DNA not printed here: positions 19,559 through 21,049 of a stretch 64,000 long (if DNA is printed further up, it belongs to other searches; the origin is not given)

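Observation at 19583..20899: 12-TM protein built from three ~128-aa repeats, each with an AHxH helix resembling helix X of heme-copper oxidase subunit I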

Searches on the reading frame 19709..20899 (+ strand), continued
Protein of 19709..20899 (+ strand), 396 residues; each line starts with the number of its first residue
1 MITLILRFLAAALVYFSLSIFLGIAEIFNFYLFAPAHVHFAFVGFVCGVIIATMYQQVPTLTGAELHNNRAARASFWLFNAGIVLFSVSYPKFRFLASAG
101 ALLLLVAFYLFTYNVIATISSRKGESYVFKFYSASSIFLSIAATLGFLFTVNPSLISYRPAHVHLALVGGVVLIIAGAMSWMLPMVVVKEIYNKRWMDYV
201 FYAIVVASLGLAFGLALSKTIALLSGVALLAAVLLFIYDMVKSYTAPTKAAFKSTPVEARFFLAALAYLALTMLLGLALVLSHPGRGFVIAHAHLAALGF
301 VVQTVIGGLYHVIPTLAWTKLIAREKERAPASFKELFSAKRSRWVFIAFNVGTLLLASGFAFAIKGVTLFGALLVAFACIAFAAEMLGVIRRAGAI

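Call 13: find_encoding_contigs(protein=P0009, flank=8000, max_places=2)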
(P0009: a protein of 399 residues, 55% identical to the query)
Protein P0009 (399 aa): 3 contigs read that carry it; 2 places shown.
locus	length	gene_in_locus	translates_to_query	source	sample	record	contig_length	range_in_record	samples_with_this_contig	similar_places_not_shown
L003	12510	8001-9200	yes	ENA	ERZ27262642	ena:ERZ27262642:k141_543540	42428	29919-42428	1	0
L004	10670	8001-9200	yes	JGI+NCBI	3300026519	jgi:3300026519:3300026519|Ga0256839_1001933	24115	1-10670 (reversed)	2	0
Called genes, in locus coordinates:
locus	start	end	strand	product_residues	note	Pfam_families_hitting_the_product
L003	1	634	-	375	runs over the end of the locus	PF04432:FrhB_FdhB_C, PF04422:FrhB_FdhB_N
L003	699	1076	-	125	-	PF00571:CBS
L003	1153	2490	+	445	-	PF00586:AIRS (weak), PF02769:AIRS_C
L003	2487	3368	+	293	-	PF01680:SOR_SNZ, PF05690:ThiG (weak)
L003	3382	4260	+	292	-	PF13098:Thioredoxin_2 (weak), PF13462:Thioredoxin_4, PF01323:DSBA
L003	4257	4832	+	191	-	PF01174:SNO, PF07685:GATase_3 (weak)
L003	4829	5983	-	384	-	PF00266:Aminotran_5, PF01041:DegT_DnrJ_EryC1, PF01212:Beta_elim_lyase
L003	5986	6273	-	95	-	PF01206:TusA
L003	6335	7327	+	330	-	PF01321:Creatinase_N, PF00557:Peptidase_M24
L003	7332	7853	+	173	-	PF21711:DCTN5 (weak), PF25087:GMPPB_C (weak), PF25084:LbH_EIF2B (weak), PF00132:Hexapep, PF14602:Hexapep_2 (weak)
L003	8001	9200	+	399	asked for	PF00115:COX1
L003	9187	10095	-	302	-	PF01073:3Beta_HSD, PF01370:Epimerase, PF02719:Polysacc_synt_2, PF04321:RmlD_sub_bind, PF13460:NAD_binding_10 (weak), PF16363:GDP_Man_Dehyd, PF07993:NAD_binding_4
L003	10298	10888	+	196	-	PF07929:PRiA4_ORF3 (weak)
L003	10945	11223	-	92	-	-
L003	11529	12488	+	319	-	-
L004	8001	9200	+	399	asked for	PF00115:COX1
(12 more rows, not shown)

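Call 26: find_encoding_contigs(protein=P0007, flank=6000, max_places=2)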
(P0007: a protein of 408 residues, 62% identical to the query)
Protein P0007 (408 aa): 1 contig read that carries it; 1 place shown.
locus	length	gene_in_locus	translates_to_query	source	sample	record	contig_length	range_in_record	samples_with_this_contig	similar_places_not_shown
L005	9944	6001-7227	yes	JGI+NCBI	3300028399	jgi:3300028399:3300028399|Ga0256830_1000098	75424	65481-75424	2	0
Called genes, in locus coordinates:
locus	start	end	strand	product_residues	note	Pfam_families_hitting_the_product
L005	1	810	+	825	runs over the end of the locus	PF04879:Molybdop_Fe4S4, PF00384:Molybdopterin, PF01568:Molydop_binding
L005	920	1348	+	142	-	-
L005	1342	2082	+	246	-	PF13187:Fer4_9 (faint), PF13534:Fer4_17 (faint), PF00037:Fer4 (weak), PF12797:Fer4_2 (faint), PF13183:Fer4_8 (faint), PF13237:Fer4_10 (faint), PF12838:Fer4_7, PF12838:Fer4_7 (weak), +5 more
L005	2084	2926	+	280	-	PF12801:Fer4_5, PF00037:Fer4 (faint), PF12838:Fer4_7 (weak), PF13187:Fer4_9 (weak), PF13237:Fer4_10 (weak)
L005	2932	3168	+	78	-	PF03927:NapD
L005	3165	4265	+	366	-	PF04432:FrhB_FdhB_C, PF04422:FrhB_FdhB_N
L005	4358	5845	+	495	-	PF13435:Cytochrome_C554 (faint), PF09699:Paired_CXXCH_1 (faint), PF14522:Cytochrome_C7 (faint), PF14537:Cytochrom_c3_2 (faint), PF13447:Multi-haem_cyto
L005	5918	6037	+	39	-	-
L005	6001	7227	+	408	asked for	PF00115:COX1 (weak)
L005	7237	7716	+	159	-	PF01047:MarR (weak), PF12802:MarR_2 (weak), PF24034:DUF7343, PF13412:HTH_24 (weak)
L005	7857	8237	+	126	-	-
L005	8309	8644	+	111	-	PF09851:SHOCT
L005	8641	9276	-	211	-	PF13483:Lactamase_B_3, PF12706:Lactamase_B_2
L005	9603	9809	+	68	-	-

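Call 27: find_encoding_contigs(protein=P0013, flank=6000, max_places=2)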
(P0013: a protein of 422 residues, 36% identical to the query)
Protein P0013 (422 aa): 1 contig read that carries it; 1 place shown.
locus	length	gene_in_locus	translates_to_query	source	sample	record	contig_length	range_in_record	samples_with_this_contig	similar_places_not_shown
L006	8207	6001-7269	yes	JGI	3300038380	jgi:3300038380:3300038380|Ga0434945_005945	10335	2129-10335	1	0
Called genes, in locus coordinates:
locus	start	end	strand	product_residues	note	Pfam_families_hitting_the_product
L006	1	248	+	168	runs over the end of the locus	PF04019:DUF359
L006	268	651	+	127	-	PF01282:Ribosomal_S24e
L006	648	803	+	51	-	PF01599:Ribosomal_S27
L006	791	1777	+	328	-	PF00814:TsaD, PF22521:HypF_C_2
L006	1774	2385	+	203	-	PF01163:RIO1, PF06293:Kdo, PF01636:APH (faint)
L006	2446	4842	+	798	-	PF09459:EB_dh, PF00989:PAS, PF13188:PAS_8 (faint), PF08448:PAS_4, PF13426:PAS_9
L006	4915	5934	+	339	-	PF00072:Response_reg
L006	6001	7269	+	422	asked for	PF00115:COX1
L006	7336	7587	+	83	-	-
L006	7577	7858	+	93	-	PF01883:FeS_assembly_P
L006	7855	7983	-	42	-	-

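Call 31: predict_structure(alignment_id=A2)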
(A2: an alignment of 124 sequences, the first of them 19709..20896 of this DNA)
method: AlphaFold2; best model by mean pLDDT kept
length: 396 residues; sequences in the alignment: 124
mean_pLDDT: 96.1   pTM: 0.94
mean pLDDT of the five models: 96.1, 96.1, 95.5, 95.5, 95.3
residues with pLDDT >= 90: 377; 70-90: 18; 50-70: 1; < 50: 0
segments of 3 or more residues with pLDDT < 50: none
pLDDT, mean of each block of 10 residues (from residue 1): 98 98 95 94 98 97 95 98 97 97 99 98 89 98 97 94 97 98 93 96 98 96 98 98 91 85 98 96 94 98 98 97 92 94 98 98 98 98 98 94
secondary structure, 60 per line:
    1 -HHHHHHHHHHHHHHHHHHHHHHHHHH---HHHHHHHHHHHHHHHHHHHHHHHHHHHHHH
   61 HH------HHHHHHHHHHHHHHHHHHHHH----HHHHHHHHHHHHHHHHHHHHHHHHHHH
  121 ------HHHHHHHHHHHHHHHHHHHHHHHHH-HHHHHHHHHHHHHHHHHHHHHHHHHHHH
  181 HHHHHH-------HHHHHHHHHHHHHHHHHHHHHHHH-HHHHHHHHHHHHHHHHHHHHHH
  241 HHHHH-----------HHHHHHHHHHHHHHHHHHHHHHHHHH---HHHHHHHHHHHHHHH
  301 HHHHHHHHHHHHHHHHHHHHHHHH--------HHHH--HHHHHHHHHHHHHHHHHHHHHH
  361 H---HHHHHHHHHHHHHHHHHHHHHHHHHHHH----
elements in order: H2-27 H31-62 H69-89 H94-120 H127-151 H153-186 H194-217 H219-245 H257-282 H286-324 H333-336 H339-361 H365-392
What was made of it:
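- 19709..20077 (+): Module 1 (aa 1-123, TM1-4). Helices are from call 31.
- On Heme-copper oxidoreductase superfamily, subunit I (Pfam COX1 PF00115): The AF2 model has 12 helices at pLDDT 96.1 (call 31).
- Checked: The AlphaFold2 model (pLDDT 96.1, pTM 0.94) has 12 long helices, with the HxH pairs at the start of helix 2 (31-62), helix 6 (153-186) and helix 10 (286-324) (call 31).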

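Call 36: fold_search(model_id=the predicted structure, library=pdb)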
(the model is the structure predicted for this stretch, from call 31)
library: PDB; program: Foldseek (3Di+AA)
matches with E <= 10: 184; with E <= 0.001: 41
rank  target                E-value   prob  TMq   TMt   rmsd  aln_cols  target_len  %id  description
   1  8smr_E                1.4e-10  1.00  0.84  0.72   3.8       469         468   16  cytochrome bc1-cbb3 supercomplex from Pseudomonas aeruginosa (released 2023-10-11)
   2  9g6b_A                8.9e-10  1.00  0.82  0.70   4.0       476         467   16  cbb3-2 NOH complex (released 2026-01-28)
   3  9g83_t                1.9e-09  1.00  0.83  0.71   3.6       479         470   15  Respiratory supercomplex CI1-CIII2-CIV2-(cbb3)1 from alphaproteobacterium (released 2026-02-04)
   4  3mk7_A                1.9e-09  1.00  0.82  0.70   3.9       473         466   14  The structure of CBB3 cytochrome oxidase (released 2010-08-04)
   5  3mk7_D                2.1e-09  1.00  0.79  0.68   5.2       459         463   14  The structure of CBB3 cytochrome oxidase (released 2010-08-04)
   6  3mk7_G                2.5e-09  1.00  0.83  0.72   3.8       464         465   15  The structure of CBB3 cytochrome oxidase (released 2010-08-04)
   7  6xkw_n                1.7e-08  1.00  0.80  0.68   3.8       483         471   14  R. capsulatus CIII2CIV bipartite super-complex (SC-2A) with CcoH/cy (released 2020-12-30)
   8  3o0r_B                1.3e-07  1.00  0.66  0.59   6.6       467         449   15  Crystal structure of nitric oxide reductase from Pseudomonas aeruginosa in complex with antibody fragment (released 2010-12-29)
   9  4xyd_A                1.8e-07  1.00  0.70  0.63   6.3       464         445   14  Nitric oxide reductase from Roseobacter denitrificans (RdNOR) (released 2016-05-25)
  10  2gsm_C                1.1e-06  1.00  0.75  0.57   4.7       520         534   15  Catalytic Core (Subunits I and II) of Cytochrome c oxidase from Rhodobacter sphaeroides (released 2006-10-10)
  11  3om3_A                1.5e-06  1.00  0.74  0.56   4.6       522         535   14  Catalytic core subunits (I and II) of cytochrome C oxidase from Rhodobacter sphaeroides with K362M mutation in the red (released 2011-02-02)
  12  3omi_C                2.0e-06  1.00  0.76  0.58   4.6       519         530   15  Catalytic core subunits (I and II) of cytochrome C oxidase from Rhodobacter sphaeroides with D132A mutation (released 2011-02-02)
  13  9gy6_F                3.9e-06  1.00  0.76  0.56   4.8       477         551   15  Mycobacterial cytochrome bc1:aa3 with inhibitor (released 2025-04-09)
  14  2yev_A                3.9e-06  1.00  0.75  0.40   4.8       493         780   15  Structure of caa3-type cytochrome oxidase (released 2012-05-23)
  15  3fye_C                5.0e-06  1.00  0.73  0.56   4.8       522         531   15  Catalytic core subunits (I and II) of cytochrome c oxidase from Rhodobacter sphaeroides in the reduced state (released 2009-06-16)
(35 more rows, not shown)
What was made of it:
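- Closest known: cbb3-type cytochrome c oxidase subunit CcoN. Same: Both have the 12-TM fold with pseudo-threefold symmetry (TMq 0.82-0.84, call 36).
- Closest known: Nitric oxide reductase NorB. Same: The fold is shared (3o0r_B E 1.3e-7, 4xyd_A; call 36).
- Fold: AF2 pLDDT 96.1 (call 31); Foldseek 8smr_E at E 1.4e-10 and TMq 0.84, then NorB and aa3 (call 36).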

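Call 37: search_protein_representatives(alignment_id=A1)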
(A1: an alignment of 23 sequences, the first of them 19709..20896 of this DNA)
Query: 23 sequences, 418 profile positions. Proteins with E-value up to 0.001 (for the whole library): 6438; up to 1e-10: 3124; up to 1e-30: 717. The best 150 are listed.
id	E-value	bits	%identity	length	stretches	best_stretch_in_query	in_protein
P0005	1.4e-154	531.3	-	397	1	11-414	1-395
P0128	7.8e-123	426.8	-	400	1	21-411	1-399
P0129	4.3e-107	374.9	-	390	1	35-411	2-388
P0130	8.7e-104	364.0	-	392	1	11-411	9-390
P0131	7.6e-98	344.4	-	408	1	12-412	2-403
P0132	8.3e-97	341.0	-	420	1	11-413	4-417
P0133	2.5e-93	329.5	-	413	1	10-410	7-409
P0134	9.5e-93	327.7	-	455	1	4-413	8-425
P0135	2.5e-92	326.3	-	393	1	13-409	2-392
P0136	5.2e-91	321.9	-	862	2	9-413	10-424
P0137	2.6e-88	313.1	-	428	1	12-414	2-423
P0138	4.1e-88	312.4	-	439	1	4-413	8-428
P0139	2.0e-87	310.1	-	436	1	12-413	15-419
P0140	4.0e-87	309.1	-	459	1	4-415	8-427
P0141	8.5e-87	308.1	-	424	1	10-410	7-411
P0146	4.6e-82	292.4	-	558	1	12-410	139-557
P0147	2.4e-81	290.1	-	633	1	4-414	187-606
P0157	1.1e-77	278.0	-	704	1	17-414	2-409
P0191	1.0e-67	245.2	-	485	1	8-412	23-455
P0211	1.1e-64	235.2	-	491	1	5-415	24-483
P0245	1.7e-60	221.4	-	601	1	9-415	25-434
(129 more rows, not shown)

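Call 75: find_related_loci(query=A4, collection=metagenome_contigs, flank=6000)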
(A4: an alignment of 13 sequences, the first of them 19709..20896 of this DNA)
Query A4 (396 aa) in metagenome_contigs; peptide patterns used: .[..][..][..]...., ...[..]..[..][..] (x = any residue, [..] = any of these).
285 stretches matched a pattern; 8 encode a relative of the query (tblastn E <= 1e-3); 8 distinct loci.
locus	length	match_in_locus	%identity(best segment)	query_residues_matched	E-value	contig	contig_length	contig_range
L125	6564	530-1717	91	1-396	0e+0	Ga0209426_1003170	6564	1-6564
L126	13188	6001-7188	90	1-396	0e+0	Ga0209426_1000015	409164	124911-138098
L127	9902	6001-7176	62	1-393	4e-151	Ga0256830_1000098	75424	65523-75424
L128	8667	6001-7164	55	1-395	4e-123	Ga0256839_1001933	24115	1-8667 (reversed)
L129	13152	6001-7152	54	4-395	5e-122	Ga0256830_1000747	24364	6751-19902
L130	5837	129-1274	45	1-392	2e-88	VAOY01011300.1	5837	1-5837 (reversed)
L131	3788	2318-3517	39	6-393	6e-72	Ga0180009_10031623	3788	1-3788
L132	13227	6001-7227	34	4-393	1e-61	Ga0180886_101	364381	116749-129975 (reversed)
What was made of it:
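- Tried and rejected: With A4 it returned only 8 metagenome loci (call 75).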

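Call 82: search_protein_families(library=pfam, proteins=[P0136, P0146, P0147, P0157, P0245, P0090, P0211, P0191], max_evalue=0.001)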
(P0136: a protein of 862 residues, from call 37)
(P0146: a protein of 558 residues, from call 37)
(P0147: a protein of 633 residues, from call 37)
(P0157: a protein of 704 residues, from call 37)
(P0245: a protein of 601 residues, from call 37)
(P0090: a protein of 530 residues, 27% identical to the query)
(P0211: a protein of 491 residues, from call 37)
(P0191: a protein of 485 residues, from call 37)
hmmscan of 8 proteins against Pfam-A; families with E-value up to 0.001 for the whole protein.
P0136 (862 aa): 0 families

P0146 (558 aa): 1 family
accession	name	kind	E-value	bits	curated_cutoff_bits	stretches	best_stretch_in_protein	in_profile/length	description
PF00115.25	COX1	-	1e-30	107.4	34.8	3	381-528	271-400/436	Cytochrome C and Quinol oxidase polypeptide I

P0147 (633 aa): 0 families

P0157 (704 aa): 2 families
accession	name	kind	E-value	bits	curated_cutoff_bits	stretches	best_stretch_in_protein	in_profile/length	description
PF11306.15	DUF3108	-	3e-28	99.5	26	1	480-686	2-208/209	Protein of unknown function (DUF3108)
PF00115.25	COX1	-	0.00077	18.9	34.8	0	131-221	308-396/436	Cytochrome C and Quinol oxidase polypeptide I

P0245 (601 aa): 2 families
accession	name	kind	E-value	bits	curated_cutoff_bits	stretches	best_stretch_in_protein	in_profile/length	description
PF10006.14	DUF2249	-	2.8e-13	49.9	29.5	1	459-525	2-69/70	Uncharacterized conserved protein (DUF2249)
PF04405.19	ScdA_N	-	1e-07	31.9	32.5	1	541-583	11-53/56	Domain of Unknown function (DUF542)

P0090 (530 aa): 2 families
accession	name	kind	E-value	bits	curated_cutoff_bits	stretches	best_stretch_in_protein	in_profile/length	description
PF01883.24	FeS_assembly_P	-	6.4e-21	74.9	23.5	1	435-506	1-71/73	Iron-sulfur cluster assembly protein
PF00115.25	COX1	-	7.8e-11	41.9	34.8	1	10-109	300-400/436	Cytochrome C and Quinol oxidase polypeptide I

P0211 (491 aa): 0 families

P0191 (485 aa): 1 family
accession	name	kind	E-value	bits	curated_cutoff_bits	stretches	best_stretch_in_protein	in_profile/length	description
PF00115.25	COX1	-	4.2e-15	56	34.8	2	32-121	310-399/436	Cytochrome C and Quinol oxidase polypeptide I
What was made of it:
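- C-terminal fusions to DUF2249+ScdA_N (P0245) and to DUF59 (P0090) were found (call 82). Natural fusions to DUF2249+ScdA_N exist (call 82).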
